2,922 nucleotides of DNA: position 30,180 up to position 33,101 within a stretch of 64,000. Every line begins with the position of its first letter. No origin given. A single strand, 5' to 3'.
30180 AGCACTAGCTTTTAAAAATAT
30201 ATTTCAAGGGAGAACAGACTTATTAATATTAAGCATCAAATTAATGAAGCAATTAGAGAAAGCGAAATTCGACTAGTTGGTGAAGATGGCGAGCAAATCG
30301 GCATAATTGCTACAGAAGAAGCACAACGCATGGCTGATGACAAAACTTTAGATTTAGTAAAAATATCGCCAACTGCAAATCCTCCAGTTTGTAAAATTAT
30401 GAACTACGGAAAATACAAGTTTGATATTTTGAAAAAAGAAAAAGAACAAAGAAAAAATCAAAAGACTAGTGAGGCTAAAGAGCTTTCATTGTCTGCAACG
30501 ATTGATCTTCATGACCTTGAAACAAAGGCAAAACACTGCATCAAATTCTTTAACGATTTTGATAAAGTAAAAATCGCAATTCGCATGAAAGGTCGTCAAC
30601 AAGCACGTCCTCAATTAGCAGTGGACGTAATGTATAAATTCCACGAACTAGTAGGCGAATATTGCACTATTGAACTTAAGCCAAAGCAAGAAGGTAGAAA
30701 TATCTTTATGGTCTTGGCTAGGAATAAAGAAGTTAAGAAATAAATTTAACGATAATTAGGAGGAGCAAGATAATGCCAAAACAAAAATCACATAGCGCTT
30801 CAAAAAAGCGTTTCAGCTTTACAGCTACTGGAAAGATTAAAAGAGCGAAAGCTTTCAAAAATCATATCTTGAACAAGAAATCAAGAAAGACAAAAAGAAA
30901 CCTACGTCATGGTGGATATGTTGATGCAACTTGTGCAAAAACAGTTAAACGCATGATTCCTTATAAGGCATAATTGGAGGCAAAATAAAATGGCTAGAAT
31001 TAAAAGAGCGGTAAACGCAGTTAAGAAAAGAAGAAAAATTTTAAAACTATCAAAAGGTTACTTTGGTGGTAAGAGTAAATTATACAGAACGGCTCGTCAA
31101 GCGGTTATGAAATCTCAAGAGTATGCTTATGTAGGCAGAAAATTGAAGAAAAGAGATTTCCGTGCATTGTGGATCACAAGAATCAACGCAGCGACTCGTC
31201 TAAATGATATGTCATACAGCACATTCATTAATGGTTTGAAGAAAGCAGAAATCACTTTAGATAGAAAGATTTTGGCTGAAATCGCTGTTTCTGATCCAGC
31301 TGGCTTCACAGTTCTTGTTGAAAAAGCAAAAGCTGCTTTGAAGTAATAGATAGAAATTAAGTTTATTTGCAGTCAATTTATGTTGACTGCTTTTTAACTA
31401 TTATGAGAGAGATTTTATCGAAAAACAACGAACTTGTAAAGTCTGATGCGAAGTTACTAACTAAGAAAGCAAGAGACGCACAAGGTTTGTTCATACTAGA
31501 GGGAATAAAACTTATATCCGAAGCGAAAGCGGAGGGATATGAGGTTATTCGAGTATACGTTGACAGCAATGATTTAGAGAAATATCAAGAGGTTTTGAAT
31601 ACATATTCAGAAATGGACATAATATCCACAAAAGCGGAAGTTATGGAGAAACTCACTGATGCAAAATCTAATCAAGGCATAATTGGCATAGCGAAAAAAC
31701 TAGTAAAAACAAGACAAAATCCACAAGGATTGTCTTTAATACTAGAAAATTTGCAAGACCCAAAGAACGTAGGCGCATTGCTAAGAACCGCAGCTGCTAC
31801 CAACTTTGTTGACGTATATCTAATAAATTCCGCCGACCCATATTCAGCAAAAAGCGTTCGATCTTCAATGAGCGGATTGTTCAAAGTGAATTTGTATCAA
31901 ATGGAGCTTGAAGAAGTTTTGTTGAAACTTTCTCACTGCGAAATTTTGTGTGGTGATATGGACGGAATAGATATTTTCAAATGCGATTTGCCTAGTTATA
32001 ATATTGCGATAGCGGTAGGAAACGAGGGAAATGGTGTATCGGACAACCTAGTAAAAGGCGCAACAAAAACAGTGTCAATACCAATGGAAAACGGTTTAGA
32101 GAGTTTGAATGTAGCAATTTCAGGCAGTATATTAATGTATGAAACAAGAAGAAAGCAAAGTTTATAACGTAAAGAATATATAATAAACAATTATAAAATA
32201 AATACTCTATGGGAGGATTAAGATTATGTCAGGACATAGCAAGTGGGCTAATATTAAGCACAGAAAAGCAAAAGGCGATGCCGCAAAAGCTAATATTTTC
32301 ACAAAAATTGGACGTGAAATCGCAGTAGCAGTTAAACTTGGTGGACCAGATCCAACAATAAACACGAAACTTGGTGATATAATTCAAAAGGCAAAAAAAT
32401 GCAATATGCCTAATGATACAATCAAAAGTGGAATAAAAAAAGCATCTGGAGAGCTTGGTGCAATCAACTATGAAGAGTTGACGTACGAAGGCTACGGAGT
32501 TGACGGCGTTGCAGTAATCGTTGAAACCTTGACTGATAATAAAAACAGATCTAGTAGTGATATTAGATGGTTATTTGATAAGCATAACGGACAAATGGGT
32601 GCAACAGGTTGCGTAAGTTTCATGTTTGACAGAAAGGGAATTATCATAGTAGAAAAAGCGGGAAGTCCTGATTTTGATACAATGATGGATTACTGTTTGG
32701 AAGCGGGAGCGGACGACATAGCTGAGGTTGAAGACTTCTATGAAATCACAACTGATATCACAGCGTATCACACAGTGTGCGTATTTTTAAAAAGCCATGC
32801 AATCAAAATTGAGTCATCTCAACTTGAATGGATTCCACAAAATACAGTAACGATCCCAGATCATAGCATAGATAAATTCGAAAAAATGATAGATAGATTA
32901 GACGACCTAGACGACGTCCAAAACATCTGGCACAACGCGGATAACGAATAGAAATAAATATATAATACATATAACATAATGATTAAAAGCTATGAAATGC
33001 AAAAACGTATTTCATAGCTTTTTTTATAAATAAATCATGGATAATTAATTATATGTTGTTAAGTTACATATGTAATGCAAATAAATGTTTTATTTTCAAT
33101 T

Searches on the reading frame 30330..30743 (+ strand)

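Call 45: search_protein_families(library=pfam, proteins=[window:30330-30743:+], max_evalue=0.00001)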
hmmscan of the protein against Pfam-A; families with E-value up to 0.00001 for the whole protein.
window:30330-30743:+ (137 aa): 2 families
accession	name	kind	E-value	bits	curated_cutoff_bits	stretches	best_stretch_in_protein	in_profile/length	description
PF00707.27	IF3_C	-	1.5e-24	86.2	34.8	1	48-131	2-85/86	Translation initiation factor IF-3, C-terminal domain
PF05198.21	IF3_N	-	3e-16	59.8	26.9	1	1-40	31-70/70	Translation initiation factor IF-3, N-terminal domain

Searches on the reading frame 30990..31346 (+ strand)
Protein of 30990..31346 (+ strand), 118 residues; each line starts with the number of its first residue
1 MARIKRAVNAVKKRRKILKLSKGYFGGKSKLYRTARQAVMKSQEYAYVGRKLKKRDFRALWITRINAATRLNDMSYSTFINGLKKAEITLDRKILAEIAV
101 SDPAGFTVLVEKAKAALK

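Call 45: search_protein_families(library=pfam, proteins=[window:30990-31346:+], max_evalue=0.00001)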
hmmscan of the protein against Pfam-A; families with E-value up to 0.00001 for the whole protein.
window:30990-31346:+ (118 aa): 1 family
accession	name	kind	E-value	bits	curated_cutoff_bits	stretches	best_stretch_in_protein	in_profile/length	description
PF00453.23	Ribosomal_L20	-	3e-45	153.2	30.8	1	3-108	1-106/107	Ribosomal protein L20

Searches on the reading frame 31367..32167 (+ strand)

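Call 45: search_protein_families(library=pfam, proteins=[window:31367-32167:+], max_evalue=0.00001)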
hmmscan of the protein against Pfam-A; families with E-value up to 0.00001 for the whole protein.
window:31367-32167:+ (266 aa): 3 families
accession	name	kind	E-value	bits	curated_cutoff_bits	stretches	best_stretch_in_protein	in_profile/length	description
PF00588.24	SpoU_methylase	-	1.2e-29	103.7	29.7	1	122-258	2-142/142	SpoU rRNA Methylase family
PF22435.1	MRM3-like_sub_bind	-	2.3e-15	57.2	27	1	21-107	1-84/84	MRM3-like substrate binding domain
PF08032.17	SpoU_sub_bind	-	6.4e-06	26.8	22.8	0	43-111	1-72/76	RNA 2'-O ribose methyltransferase substrate binding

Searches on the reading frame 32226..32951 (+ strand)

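Call 45: search_protein_families(library=pfam, proteins=[window:32226-32951:+], max_evalue=0.00001)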
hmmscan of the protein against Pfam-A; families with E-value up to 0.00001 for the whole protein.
window:32226-32951:+ (241 aa): 2 families
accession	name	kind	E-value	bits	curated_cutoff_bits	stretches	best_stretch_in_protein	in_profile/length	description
PF01709.26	Transcrip_reg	-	7.7e-58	195.2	27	1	82-238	1-160/160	TACO1/YebC second and third domain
PF20772.2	TACO1_YebC_N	-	3.9e-30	104.6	36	1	5-76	1-73/73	TACO1/YebC protein N-terminal domain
